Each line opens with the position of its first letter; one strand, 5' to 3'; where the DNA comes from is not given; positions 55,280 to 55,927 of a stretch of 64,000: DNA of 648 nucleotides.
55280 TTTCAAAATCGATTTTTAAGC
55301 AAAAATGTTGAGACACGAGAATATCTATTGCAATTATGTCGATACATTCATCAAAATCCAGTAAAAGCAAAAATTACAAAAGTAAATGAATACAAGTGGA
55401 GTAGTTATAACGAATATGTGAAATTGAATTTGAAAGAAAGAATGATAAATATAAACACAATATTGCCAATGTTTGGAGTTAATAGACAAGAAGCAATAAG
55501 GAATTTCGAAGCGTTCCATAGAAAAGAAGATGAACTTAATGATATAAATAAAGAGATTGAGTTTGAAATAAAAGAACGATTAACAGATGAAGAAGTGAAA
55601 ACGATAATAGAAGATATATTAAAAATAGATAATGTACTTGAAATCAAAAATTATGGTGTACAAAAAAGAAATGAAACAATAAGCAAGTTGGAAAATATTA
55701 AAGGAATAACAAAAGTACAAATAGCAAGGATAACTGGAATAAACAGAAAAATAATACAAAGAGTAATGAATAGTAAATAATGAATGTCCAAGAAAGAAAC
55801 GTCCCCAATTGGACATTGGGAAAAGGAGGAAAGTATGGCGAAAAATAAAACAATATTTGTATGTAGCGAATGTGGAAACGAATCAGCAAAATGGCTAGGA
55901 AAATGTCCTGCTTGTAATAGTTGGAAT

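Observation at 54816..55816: REP-like palindromic repeat family with an embedded RAYT-type HUH transposase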

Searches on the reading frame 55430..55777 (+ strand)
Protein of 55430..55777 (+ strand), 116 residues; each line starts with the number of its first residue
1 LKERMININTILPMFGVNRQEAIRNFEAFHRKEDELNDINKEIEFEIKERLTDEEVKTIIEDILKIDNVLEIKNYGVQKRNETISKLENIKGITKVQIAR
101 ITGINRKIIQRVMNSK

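Call 83: search_solved_structures(query=A2, max_evalue=10, show_alignments=1)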
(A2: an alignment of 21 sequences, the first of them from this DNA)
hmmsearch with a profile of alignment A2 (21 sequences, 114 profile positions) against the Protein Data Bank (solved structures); distinct sequences matched with E-value up to 10: 11.
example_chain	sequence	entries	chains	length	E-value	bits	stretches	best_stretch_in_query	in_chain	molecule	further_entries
5h7b_A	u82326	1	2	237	0.018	18.4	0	54-88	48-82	Immunoglobulin G-binding protein A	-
5h7a_C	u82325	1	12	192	0.032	17.6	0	54-88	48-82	Immunoglobulin G-binding protein A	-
5h79_D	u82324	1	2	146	0.071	16.5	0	55-88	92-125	Immunoglobulin G-binding protein A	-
9xbd_A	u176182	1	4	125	0.13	15.6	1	8-62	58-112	HEPN domain-containing protein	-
9xbc_A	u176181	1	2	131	0.38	14.1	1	8-65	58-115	HEPN domain-containing protein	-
1wik_A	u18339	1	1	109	0.43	14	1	4-63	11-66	Thioredoxin-like protein 2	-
1m39_A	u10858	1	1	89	0.51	13.7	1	16-61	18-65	Caltractin, isoform 1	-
2a4j_A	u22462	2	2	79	0.65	13.4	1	16-61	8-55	Centrin 2 | Centrin-2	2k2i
2yan_A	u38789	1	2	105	0.73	13.2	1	4-61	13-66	GLUTAREDOXIN-3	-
2kn2_A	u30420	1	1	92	1.3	12.4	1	17-61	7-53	Calmodulin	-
8gaq_A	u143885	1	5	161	2.2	11.7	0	45-64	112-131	C5HR2_4r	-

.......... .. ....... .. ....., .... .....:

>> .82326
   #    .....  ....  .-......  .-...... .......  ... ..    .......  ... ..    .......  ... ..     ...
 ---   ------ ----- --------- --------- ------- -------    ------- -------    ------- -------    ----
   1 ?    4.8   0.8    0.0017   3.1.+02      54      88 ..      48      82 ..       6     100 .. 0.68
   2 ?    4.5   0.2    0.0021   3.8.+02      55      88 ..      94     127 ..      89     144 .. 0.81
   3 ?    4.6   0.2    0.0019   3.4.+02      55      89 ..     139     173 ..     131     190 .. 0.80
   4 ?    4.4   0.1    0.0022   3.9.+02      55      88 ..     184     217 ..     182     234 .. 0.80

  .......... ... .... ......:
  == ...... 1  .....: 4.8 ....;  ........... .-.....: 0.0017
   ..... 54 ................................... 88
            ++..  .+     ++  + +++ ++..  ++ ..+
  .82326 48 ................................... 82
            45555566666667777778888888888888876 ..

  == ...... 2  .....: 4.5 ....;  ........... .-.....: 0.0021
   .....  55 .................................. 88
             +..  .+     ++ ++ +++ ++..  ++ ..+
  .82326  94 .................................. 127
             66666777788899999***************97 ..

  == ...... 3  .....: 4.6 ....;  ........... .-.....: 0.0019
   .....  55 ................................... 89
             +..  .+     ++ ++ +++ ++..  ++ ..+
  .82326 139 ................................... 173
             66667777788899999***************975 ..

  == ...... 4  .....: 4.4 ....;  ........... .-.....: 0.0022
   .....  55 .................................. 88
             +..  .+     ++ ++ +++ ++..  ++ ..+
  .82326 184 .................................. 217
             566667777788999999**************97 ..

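Call 86: predict_structure(alignment_id=A2)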
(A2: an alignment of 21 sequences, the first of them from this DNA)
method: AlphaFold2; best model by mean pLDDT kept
length: 116 residues; sequences in the alignment: 21
mean_pLDDT: 75.2   pTM: 0.54
mean pLDDT of the five models: 75.2, 74.2, 74.0, 73.5, 72.5
residues with pLDDT >= 90: 28; 70-90: 47; 50-70: 31; < 50: 10
segments of 3 or more residues with pLDDT < 50: 1-5, 44-47
pLDDT, mean of each block of 10 residues (from residue 1): 51 70 69 53 52 86 88 90 87 86 91 82
secondary structure, 60 per line:
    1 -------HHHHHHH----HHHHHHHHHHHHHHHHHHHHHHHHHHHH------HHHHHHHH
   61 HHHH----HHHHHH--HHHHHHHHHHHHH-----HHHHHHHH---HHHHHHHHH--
elements in order: H8-14 H19-46 H53-64 H69-74 H77-89 H95-102 H106-114

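Call 89: fold_search(model_id=the predicted structure, library=pdb)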
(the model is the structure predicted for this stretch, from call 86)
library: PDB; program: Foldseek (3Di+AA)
matches with E <= 10: 95; with E <= 0.001: 0
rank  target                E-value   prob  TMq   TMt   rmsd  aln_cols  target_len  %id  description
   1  8btg_C                9.4e-01  0.44  0.36  0.16  11.7       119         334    9  Cryo-EM structure of the bacterial replication origin opening basal unwinding system (released 2024-02-14)
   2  8btg_A                1.4e+00  0.41  0.37  0.16  10.5       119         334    8  Cryo-EM structure of the bacterial replication origin opening basal unwinding system (released 2024-02-14)
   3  2hcb_B                1.5e+00  0.30  0.33  0.14  13.6       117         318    9  Structure of AMPPCP-bound DnaA from Aquifex aeolicus (released 2006-07-25)
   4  1j1v_A                2.3e+00  0.51  0.36  0.41   4.1        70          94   10  Crystal structure of DnaA domainIV complexed with DnaAbox DNA (released 2003-04-22)
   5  2n5g_MODEL_1_A        2.7e+00  0.35  0.29  0.33   8.2        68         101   16  NMR structure of KorA, a plasmid-encoded, global transcription regulator KorA (released 2016-07-20)
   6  3fbz_C                2.8e+00  0.10  0.24  0.23  11.5       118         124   13  Crystal structure of ORF140 of the archaeal virus Acidianus Filamentous Virus 1 (AFV1) (released 2009-11-10)
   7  5cm3_B                3.1e+00  0.28  0.28  0.34   8.6        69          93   16  Crystal Structure of KorA, a plasmid-encoded, global transcription regulator (released 2016-04-06)
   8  5el4_BA               4.1e+00  0.07  0.24  0.27  11.7        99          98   13  Structure of T. thermophilus 70S ribosome complex with mRNA and tRNALys in the A-site with a U-U mismatch in the firs (released 2016-01-27)
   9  5clv_M                4.3e+00  0.23  0.29  0.49   8.2        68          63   16  Crystal Structure of KorA-operator DNA complex (KorA-OA) (released 2016-04-06)
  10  4y4o_2t               4.3e+00  0.06  0.24  0.26  11.0        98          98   13  Crystal structure of the Thermus thermophilus 70S ribosome with rRNA modifications and bound to protein Y (YfiA) at 2 (released 2015-03-18)
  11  7egb_R                4.5e+00  0.08  0.26  0.14  14.3       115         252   13  TFIID-based holo PIC on SCP promoter (released 2021-05-05)
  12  8wak_R                4.5e+00  0.08  0.26  0.13  14.3       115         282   13  Structure of transcribing complex 2 (TC2), the initially transcribing complex with Pol II positioned 2nt downstream of (released 2023-12-06)
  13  5v8i_1t               4.5e+00  0.07  0.24  0.27  10.6        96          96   14  Thermus thermophilus 70S ribosome lacking ribosomal protein uS17 (released 2018-03-28)
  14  2w7n_B                4.8e+00  0.20  0.28  0.33   8.3        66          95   15  Crystal Structure of KorA Bound to Operator DNA: Insight into Repressor Cooperation in RP4 Gene Regulation (released 2009-02-17)
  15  5wuq_A                4.8e+00  0.09  0.29  0.22  14.4       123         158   16  Crystal structure of SigW in complex with its anti-sigma RsiW, a zinc binding form (released 2017-03-29)
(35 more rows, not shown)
